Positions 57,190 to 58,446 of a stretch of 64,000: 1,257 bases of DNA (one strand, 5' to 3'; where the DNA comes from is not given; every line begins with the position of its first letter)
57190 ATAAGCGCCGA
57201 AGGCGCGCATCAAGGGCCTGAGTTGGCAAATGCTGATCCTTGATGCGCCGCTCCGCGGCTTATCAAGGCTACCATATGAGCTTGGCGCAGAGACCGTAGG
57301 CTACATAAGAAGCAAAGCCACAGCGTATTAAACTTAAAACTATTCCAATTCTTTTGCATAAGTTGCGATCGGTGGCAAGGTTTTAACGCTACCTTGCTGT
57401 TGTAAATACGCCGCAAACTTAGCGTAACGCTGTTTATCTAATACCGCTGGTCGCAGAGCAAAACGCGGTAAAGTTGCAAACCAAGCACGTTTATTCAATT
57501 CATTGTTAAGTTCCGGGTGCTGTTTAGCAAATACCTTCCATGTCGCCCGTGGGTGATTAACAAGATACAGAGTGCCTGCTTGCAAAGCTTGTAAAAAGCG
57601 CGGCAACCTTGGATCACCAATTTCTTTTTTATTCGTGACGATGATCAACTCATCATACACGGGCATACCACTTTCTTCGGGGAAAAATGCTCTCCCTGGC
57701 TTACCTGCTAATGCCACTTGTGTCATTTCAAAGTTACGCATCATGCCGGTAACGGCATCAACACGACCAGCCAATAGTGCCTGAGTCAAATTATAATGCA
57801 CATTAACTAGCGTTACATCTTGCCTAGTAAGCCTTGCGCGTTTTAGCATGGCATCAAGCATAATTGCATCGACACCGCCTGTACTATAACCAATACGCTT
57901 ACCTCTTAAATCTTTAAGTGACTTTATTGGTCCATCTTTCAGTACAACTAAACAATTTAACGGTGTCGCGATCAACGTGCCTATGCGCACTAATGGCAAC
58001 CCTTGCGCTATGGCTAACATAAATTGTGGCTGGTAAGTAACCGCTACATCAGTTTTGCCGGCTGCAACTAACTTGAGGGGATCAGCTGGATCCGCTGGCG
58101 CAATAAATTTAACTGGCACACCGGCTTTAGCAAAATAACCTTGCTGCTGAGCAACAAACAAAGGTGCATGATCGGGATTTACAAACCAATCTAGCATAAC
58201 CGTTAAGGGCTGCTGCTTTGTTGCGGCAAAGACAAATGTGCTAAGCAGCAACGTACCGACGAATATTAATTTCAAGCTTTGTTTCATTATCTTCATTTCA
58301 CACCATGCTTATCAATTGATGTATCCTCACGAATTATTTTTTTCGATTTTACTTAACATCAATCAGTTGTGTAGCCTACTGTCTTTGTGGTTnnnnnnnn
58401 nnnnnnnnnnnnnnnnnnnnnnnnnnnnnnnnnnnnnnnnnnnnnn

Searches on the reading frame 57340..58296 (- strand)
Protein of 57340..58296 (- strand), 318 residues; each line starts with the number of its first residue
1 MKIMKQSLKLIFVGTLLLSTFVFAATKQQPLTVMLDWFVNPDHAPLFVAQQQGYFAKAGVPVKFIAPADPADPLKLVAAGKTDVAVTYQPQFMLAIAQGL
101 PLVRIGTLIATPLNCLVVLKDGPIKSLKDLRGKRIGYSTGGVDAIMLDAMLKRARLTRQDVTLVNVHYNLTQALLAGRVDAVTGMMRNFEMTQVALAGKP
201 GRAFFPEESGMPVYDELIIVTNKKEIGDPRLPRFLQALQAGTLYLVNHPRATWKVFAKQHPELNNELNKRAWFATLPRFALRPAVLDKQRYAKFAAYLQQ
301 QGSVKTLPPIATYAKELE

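Call 5: search_protein_families(library=pfam, proteins=[window:57340-58296:-])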
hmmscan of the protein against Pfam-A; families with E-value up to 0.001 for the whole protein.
window:57340-58296:- (318 aa): 3 families
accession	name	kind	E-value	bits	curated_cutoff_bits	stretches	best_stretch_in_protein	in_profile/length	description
PF09084.16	NMT1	-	4e-69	233.2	20.5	1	40-251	1-215/216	NMT1/THI5 like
PF12974.12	Phosphonate-bd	-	6e-10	39.3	27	1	57-190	26-168/242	ABC transporter, phosphonate, periplasmic substrate-binding protein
PF13379.11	NMT1_2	-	7.9e-09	36.1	24.7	1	31-182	6-176/252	NMT1-like family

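Call 6: search_protein_families(library=ncbifam, proteins=[window:57340-58296:-])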
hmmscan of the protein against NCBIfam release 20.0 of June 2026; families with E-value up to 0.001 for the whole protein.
window:57340-58296:- (318 aa): 4 families
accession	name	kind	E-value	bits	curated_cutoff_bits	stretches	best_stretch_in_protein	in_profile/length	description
TIGR01728.1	SsuA_fam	subfamily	1.4e-21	76.9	163.5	1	38-270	6-241/290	aliphatic sulfonate ABC transporter substrate-binding protein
TIGR02122.1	TRAP_TAXI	subfamily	5.1e-07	28.8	84.35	1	105-183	115-195/320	TAXI family TRAP transporter solute-binding subunit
NF008588.0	PRK11553.1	subfamily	6.6e-06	25.3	299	1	5-181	2-179/319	aliphatic sulfonate ABC transporter substrate-binding protein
NF040735.1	SBP_SaoX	equivalog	0.0008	18.6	300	0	41-184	12-155/330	ABC transporter substrate-binding subunit SaoX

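Call 7: search_solved_structures(query=window:57340-58296:-, max_evalue=0.001, show_alignments=3)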
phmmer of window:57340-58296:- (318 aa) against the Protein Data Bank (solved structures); distinct sequences matched with E-value up to 0.001: 9.
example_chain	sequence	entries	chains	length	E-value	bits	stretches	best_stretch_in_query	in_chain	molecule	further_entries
3ix1_A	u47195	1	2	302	1.2e-36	129.8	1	31-265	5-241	N-formyl-4-amino-5-aminomethyl-2-methylpyrimidine binding protein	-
4h6d_F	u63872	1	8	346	2.4e-29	105.8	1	30-272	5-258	Pyrimidine precursor biosynthesis enzyme THI5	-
4h65_A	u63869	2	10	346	1.7e-27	99.7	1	30-272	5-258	Pyrimidine precursor biosynthesis enzyme THI5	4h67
4esx_A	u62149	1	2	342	5.4e-27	98.1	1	30-272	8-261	Pyrimidine biosynthesis enzyme THI13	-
4esw_A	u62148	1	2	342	1e-26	97.2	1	30-272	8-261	Pyrimidine biosynthesis enzyme THI13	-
4nmy_A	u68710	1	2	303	1.4e-18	70.5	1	29-269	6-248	ABC-type transport system, extracellular solute-binding protein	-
3uif_A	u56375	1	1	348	1.5e-05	27.7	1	75-186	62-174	Sulfonate ABC transporter, periplasmic sulfonate-binding protein SsuA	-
2x7p_A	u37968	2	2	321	0.00013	24.7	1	41-147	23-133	POSSIBLE THIAMINE BIOSYNTHESIS ENZYME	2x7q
3e4r_A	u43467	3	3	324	0.00019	24.1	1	70-181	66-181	Nitrate transport protein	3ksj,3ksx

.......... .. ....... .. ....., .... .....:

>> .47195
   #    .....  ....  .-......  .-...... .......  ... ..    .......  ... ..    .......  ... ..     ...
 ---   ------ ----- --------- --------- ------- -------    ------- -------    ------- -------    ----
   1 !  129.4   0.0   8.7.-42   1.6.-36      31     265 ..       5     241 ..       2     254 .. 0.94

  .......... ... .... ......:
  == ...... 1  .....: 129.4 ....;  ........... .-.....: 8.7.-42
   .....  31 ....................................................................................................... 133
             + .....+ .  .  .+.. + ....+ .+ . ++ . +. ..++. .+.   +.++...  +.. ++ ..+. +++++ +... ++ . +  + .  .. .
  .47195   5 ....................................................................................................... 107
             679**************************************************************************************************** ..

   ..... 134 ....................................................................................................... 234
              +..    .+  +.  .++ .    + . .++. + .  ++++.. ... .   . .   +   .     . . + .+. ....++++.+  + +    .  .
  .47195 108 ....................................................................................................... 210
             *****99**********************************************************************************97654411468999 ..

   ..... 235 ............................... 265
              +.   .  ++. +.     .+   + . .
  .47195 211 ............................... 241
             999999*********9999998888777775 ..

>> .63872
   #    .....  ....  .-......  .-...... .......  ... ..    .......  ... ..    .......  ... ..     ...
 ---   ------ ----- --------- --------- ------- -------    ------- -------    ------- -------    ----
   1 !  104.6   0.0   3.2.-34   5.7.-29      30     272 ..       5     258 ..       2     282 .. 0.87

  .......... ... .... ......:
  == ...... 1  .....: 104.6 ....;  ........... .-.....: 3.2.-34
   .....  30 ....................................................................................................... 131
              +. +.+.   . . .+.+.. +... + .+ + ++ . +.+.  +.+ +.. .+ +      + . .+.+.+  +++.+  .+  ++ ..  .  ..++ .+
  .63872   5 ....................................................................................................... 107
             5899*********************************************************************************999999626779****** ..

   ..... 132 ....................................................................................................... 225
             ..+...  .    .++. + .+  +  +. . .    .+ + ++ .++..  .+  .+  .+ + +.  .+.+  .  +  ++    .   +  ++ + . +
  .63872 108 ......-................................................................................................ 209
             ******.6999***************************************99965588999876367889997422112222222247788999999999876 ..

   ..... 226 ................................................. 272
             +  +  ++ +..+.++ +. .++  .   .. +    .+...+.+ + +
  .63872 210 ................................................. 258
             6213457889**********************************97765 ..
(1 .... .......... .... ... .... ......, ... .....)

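Call 8: find_related_loci(query=window:57340-58296:-, collection=genome_contigs, flank=5000)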
Query window:57340-58296:- (318 aa) in genome_contigs; peptide patterns used: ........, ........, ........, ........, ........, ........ (x = any residue, [..] = any of these).
600 stretches matched a pattern (row limit reached: there are more); 596 encode a relative of the query (tblastn E <= 1e-3); the best 80 are kept; 80 distinct loci.
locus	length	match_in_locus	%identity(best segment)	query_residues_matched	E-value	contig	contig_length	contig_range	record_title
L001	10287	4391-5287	59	21-317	3e-124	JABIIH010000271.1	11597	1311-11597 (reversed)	MAG: Rhodospirillaceae bacterium isolate SI053_bin87 k141_1568368, whole genome shotgun sequence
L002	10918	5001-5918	58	9-317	1e-120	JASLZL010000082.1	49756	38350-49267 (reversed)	MAG: Rhodospirillales bacterium isolate ETNP2_MAG_7 c_000001231641, whole genome shotgun sequence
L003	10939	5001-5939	57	3-317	3e-120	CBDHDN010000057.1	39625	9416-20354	MAG: Alphaproteobacteria bacterium isolate db8b3522-1e14-40fc-9e30-f82ebbdce12e genome assembly, contig: contig_57, whol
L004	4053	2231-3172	56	15-317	9e-122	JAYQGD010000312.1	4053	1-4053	MAG: Rhodospirillaceae bacterium isolate SD9007_COM_concoct_bins.tsv.163_sub NODE_13746_length_4053_cov_4.932716, whole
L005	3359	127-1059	56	11-317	2e-123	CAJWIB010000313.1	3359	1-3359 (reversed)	MAG TPA_asm: uncultured Rhodospirillaceae bacterium isolate ERR598946_bin.11_MetaBAT_v2.12.1_MAG genome assembly, contig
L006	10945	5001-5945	55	2-318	1e-119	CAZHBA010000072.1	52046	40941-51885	MAG TPA_asm: uncultured Rhodospirillaceae bacterium isolate SRP260945_co2_420 genome assembly, contig: k141_3077538, who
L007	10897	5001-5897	58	20-318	1e-119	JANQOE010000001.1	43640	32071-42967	MAG: Alphaproteobacteria bacterium isolate IP29b_bin.124 k99_1979380, whole genome shotgun sequence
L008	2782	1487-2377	57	21-317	5e-124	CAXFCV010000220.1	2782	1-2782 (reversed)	MAG TPA_asm: uncultured Rhodospirillaceae bacterium isolate ERR599002_binner12_Refined_20 genome assembly, contig: ERZ83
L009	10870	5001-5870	60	29-318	1e-118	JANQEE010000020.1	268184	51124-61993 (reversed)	MAG: Minwuiaceae bacterium isolate PL23a_bin.115 k99_880997, whole genome shotgun sequence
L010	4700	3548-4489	55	5-317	4e-119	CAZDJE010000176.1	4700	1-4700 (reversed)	MAG TPA_asm: uncultured Desulfocapsa sp. isolate binchicken_co47_151 genome assembly, contig: NODE_15433_length_4700_cov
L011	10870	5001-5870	58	28-317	3e-118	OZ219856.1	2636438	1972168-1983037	MAG: Alphaproteobacteria bacterium isolate d3d0b66b-18c7-443e-bf48-04344bd14b82 genome assembly, chromosome: 1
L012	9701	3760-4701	53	4-317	5e-118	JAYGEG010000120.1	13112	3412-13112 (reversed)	MAG: Rhodospirillales bacterium isolate OC3_3000m_MAG_266 OC3_3000m_contig_772651, whole genome shotgun sequence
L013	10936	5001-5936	54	1-314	2e-117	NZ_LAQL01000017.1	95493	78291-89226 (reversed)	Kiloniella spongiae strain MEBiC09566 contig17, whole genome shotgun sequence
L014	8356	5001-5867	60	29-317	1e-117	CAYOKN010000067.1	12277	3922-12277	MAG TPA_asm: uncultured Rhodospirillaceae bacterium isolate SRP290908_co2_141 genome assembly, contig: NODE_7333_length_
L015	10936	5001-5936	57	4-317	1e-117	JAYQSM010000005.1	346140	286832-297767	MAG: Rhodospirillaceae bacterium isolate SD3109_NP_metabta_bins_sspec.tsv.257 contig_19154_pilon, whole genome shotgun s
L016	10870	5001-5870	58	28-317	4e-117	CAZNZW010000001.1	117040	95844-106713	MAG TPA_asm: uncultured Desulfobacterales bacterium isolate binchicken_co67_137 genome assembly, contig: NODE_61_length_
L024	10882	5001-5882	56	24-317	1e-116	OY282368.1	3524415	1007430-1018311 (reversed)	MAG: uncultured Alphaproteobacteria bacterium isolate 22a88078-2868-43f5-a089-7a94dbfbad86 genome assembly, chromosome:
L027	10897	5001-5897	58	15-310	3e-116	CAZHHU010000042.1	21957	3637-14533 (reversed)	MAG TPA_asm: uncultured Geminicoccaceae bacterium isolate SRP163575_co1_513 genome assembly, contig: NODE_4882_length_21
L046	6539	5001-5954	54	1-318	6e-115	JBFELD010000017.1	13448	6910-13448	MAG: Kiloniellaceae bacterium isolate Mix_mud02.2020.12.39 k141_187605_length_13448_cov_9.0000, whole genome shotgun seq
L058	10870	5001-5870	57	29-318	4e-114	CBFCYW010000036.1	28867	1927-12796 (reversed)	MAG TPA_asm: uncultured Chromatiales bacterium isolate SRR6194934_maxbin2_6 genome assembly, contig: ERZ781394.415, whol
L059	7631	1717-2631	55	15-317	6e-114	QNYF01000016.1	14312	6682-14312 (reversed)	MAG: Desulfobulbus sp. isolate MAG 6_1 Ga0232643_1000158, whole genome shotgun sequence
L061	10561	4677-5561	55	24-318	3e-114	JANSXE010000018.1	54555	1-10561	MAG: Alphaproteobacteria bacterium isolate bin.17 k141_768549_length_54555_cov_82.0093, whole genome shotgun sequence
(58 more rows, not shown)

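Call 12: find_encoding_contigs(protein=window:57340-58296:-, flank=3000, max_places=4)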
Protein window:57340-58296:- (318 aa): 1 contig read that carries it; 1 place shown.
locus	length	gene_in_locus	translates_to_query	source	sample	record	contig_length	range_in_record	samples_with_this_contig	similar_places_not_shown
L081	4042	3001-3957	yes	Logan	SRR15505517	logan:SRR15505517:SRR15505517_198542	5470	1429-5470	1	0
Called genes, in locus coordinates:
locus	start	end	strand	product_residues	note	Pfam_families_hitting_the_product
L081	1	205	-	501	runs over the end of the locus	PF07690:MFS_1, PF00854:PTR2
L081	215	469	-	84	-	PF09526:DUF2387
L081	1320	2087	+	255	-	PF00005:ABC_tran, PF13191:AAA_16 (weak), PF13304:AAA_21 (faint)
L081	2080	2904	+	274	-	PF00528:BPD_transp_1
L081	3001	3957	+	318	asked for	PF13379:NMT1_2, PF09084:NMT1, PF12974:Phosphonate-bd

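Call 39: search_protein_families(library=pfam, alignment_id=A2, max_evalue=0.00001)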
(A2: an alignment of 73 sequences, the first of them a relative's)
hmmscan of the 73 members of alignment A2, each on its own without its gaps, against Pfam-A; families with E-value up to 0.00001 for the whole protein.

A. member 1, L013:2615-3421:+ (268 aa): 2 families
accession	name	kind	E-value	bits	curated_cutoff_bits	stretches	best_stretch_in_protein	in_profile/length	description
PF08543.17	Phos_pyr_kin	-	3.4e-98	328.4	27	1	13-260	1-246/246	Phosphomethylpyrimidine kinase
PF00294.29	PfkB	-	5.1e-08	33.1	25.8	1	99-237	157-283/302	pfkB family carbohydrate kinase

B. families by the number of members that match (of 73 scanned): 44 families (the first 25 are shown)
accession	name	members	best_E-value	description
PF01899.21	MNHE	10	1.4e-32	Na+/H+ ion antiporter subunit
PF08543.17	Phos_pyr_kin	8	1.3e-99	Phosphomethylpyrimidine kinase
PF00294.29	PfkB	8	2.2e-11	pfkB family carbohydrate kinase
PF00582.32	Usp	5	7.1e-18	Universal stress protein family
PF05711.17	TylF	2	1.8e-103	Macrocin-O-methyltransferase (TylF)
PF13578.12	Methyltransf_24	2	8.4e-11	Methyltransferase domain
PF13649.12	Methyltransf_25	2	1.7e-09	Methyltransferase domain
PF01134.28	GIDA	1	5.5e-171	Glucose inhibited division protein A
PF02867.20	Ribonuc_red_lgC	1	2.9e-135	Ribonucleotide reductase, barrel domain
PF00108.29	Thiolase_N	1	4.1e-91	Thiolase, N-terminal domain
PF03070.21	TENA_THI-4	1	5.2e-49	TENA/THI-4/PQQC family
PF00958.27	GMP_synt_C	1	4.8e-46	GMP synthase C terminal domain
PF02737.24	3HCDH_N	1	9.6e-46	3-hydroxyacyl-CoA dehydrogenase, NAD binding domain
PF02803.24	Thiolase_C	1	5.1e-44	Thiolase, C-terminal domain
PF01189.24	Methyltr_RsmB-F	1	2.6e-43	16S rRNA methyltransferase RsmB/F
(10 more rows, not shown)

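Call 56: search_protein_families(library=pfam, proteins=[L016:544-1446:+, L016:1443-2471:+, L046:1973-2659:+, L061:693-1526:+, L061:1514-2215:+, L058:5870-6535:+, L059:2832-3530:+, L024:6025-6705:+, L027:154-921:+, L027:761-2404:+], max_evalue=0.00001)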
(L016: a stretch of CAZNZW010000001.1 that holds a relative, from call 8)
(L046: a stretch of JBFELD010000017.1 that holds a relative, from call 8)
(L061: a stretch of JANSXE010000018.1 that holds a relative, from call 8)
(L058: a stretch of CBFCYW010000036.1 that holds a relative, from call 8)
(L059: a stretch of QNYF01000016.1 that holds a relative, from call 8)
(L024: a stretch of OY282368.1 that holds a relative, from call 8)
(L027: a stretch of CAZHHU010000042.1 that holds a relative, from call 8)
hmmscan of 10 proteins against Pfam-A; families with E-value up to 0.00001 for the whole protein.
L016:544-1446:+ (300 aa): 1 family
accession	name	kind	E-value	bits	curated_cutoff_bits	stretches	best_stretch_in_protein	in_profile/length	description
PF02110.20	HK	-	2.9e-65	220.5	27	1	41-284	1-245/247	Hydroxyethylthiazole kinase family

L016:1443-2471:+ (342 aa): 2 families
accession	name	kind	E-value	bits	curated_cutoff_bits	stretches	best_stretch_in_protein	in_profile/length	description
PF00586.29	AIRS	-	5.3e-22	78.8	24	1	33-146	1-112/112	AIR synthase related protein, N-terminal domain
PF02769.27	AIRS_C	-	4.6e-12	46.8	23.1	1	209-315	57-152/156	AIR synthase related protein, C-terminal domain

L046:1973-2659:+ (228 aa): 1 family
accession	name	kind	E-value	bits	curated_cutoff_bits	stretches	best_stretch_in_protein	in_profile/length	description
PF02581.23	TMP-TENI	-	1.6e-54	184.4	27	1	16-201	1-180/180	Thiamine monophosphate synthase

L061:693-1526:+ (277 aa): 1 family
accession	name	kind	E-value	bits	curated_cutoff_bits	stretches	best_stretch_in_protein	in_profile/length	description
PF02110.20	HK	-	3.6e-47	161.3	27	2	43-162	2-122/247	Hydroxyethylthiazole kinase family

L061:1514-2215:+ (233 aa): 1 family
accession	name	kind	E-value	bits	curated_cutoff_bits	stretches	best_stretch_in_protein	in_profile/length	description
PF02581.23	TMP-TENI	-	1.1e-52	178.5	27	1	11-197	1-180/180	Thiamine monophosphate synthase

L058:5870-6535:+ (221 aa): 1 family
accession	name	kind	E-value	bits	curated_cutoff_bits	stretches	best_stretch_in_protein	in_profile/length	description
PF03070.21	TENA_THI-4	-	5.2e-49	167.3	22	1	17-220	8-209/210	TENA/THI-4/PQQC family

L059:2832-3530:+ (232 aa): 2 families
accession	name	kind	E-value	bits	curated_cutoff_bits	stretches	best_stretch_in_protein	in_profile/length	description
PF01138.27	RNase_PH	-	2.2e-29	102.9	25.5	1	10-139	1-127/130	3' exoribonuclease family, domain 1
PF03725.20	RNase_PH_C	-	1.1e-14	54.5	20.8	1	157-223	2-67/67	3' exoribonuclease family, domain 2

L024:6025-6705:+ (226 aa): 0 families

L027:154-921:+ (255 aa): 1 family
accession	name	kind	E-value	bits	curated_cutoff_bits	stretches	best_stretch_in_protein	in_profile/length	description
PF02110.20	HK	-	2.2e-55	188.2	27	2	20-141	1-123/247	Hydroxyethylthiazole kinase family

L027:761-2404:+ (547 aa): 2 families
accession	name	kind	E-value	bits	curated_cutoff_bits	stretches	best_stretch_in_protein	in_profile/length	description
PF08543.17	Phos_pyr_kin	-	2.6e-98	328.7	27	1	287-534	1-246/246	Phosphomethylpyrimidine kinase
PF00294.29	PfkB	-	3.5e-07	30.3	25.8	1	381-510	164-282/302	pfkB family carbohydrate kinase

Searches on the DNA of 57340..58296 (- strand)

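Call 26: search_rna_families(sources=[L005, L006, L008, L010, L013, L015, L020, L021, L025, L026, L033, L034, L035, L038, L040], threshold=gathering)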
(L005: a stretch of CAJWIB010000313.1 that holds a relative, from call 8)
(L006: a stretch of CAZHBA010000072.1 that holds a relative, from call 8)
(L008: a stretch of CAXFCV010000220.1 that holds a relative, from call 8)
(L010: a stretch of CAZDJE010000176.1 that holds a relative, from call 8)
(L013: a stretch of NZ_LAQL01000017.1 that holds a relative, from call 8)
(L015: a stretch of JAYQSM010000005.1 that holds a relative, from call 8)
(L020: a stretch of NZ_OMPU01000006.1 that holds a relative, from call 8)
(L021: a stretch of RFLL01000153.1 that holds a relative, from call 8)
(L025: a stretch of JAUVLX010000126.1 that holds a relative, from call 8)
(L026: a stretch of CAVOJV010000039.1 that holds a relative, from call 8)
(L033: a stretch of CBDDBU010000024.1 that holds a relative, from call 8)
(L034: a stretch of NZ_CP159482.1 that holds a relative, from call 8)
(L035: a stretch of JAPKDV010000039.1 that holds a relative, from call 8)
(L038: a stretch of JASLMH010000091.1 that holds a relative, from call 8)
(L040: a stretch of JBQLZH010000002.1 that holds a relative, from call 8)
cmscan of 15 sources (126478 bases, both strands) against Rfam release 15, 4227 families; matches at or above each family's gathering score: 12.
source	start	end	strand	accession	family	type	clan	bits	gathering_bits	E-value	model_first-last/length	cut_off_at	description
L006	634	707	-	RF00005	tRNA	Gene; tRNA;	CL00001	74.8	29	2.9e-14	1-71/71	no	tRNA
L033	3281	3385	+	RF00059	TPP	Cis-reg; riboswitch;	-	68.6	54.3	4.5e-11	1-105/105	no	TPP riboswitch aptamer (THI element)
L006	1109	1182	-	RF00005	tRNA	Gene; tRNA;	CL00001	67.5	29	3e-12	1-71/71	no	tRNA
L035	3352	3462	+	RF00059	TPP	Cis-reg; riboswitch;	-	67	54.3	1.1e-10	1-105/105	no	TPP riboswitch aptamer (THI element)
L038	1346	1452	+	RF00059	TPP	Cis-reg; riboswitch;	-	65.6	54.3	2.4e-10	1-105/105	no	TPP riboswitch aptamer (THI element)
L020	2382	2497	+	RF00059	TPP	Cis-reg; riboswitch;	-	63.9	54.3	6.2e-10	1-105/105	no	TPP riboswitch aptamer (THI element)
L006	3315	3423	+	RF00059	TPP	Cis-reg; riboswitch;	-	63.5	54.3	8.1e-10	1-105/105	no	TPP riboswitch aptamer (THI element)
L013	2418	2538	+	RF00059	TPP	Cis-reg; riboswitch;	-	63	54.3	1.1e-09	1-105/105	no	TPP riboswitch aptamer (THI element)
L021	2766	2903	+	RF00059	TPP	Cis-reg; riboswitch;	-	62.1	54.3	1.8e-09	1-105/105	no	TPP riboswitch aptamer (THI element)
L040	4804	4941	+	RF00059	TPP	Cis-reg; riboswitch;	-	59.5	54.3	7.4e-09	1-105/105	no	TPP riboswitch aptamer (THI element)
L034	4785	4922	+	RF00059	TPP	Cis-reg; riboswitch;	-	58.7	54.3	1.2e-08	1-105/105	no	TPP riboswitch aptamer (THI element)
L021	4094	4152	-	RF00005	tRNA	Gene; tRNA;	CL00001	38.4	29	0.00031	15-71/71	5'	tRNA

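Call 27: search_rna_families(sources=[L041, L042, L053, L054, L058, L059, L062, L066, L068, L069, L070, L072, L076, L078], threshold=gathering)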
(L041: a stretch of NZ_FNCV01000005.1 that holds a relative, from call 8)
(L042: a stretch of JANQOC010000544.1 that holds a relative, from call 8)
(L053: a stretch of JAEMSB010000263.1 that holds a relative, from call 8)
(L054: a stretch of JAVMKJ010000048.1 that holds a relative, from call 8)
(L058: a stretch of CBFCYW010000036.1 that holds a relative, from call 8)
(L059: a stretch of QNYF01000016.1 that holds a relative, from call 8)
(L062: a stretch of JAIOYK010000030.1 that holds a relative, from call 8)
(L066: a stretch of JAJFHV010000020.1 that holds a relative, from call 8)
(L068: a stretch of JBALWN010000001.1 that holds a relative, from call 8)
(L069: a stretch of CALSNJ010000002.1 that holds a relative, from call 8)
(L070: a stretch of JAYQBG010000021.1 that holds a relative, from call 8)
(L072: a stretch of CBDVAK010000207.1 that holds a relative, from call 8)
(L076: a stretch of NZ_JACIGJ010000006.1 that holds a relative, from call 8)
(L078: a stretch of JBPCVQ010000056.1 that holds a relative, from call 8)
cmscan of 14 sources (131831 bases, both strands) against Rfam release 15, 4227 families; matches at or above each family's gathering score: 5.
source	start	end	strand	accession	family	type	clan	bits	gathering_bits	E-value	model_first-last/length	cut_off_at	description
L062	440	513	-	RF00005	tRNA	Gene; tRNA;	CL00001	69.9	29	6.9e-13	1-71/71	no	tRNA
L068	2364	2480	+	RF00059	TPP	Cis-reg; riboswitch;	-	66.6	54.3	1.4e-10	1-105/105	no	TPP riboswitch aptamer (THI element)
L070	3345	3455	+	RF00059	TPP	Cis-reg; riboswitch;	-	65.7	54.3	2.3e-10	1-105/105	no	TPP riboswitch aptamer (THI element)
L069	3299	3409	+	RF00059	TPP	Cis-reg; riboswitch;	-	65.4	54.3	2.8e-10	1-105/105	no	TPP riboswitch aptamer (THI element)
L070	236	309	-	RF00005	tRNA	Gene; tRNA;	CL00001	61.9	29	1.1e-10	1-71/71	no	tRNA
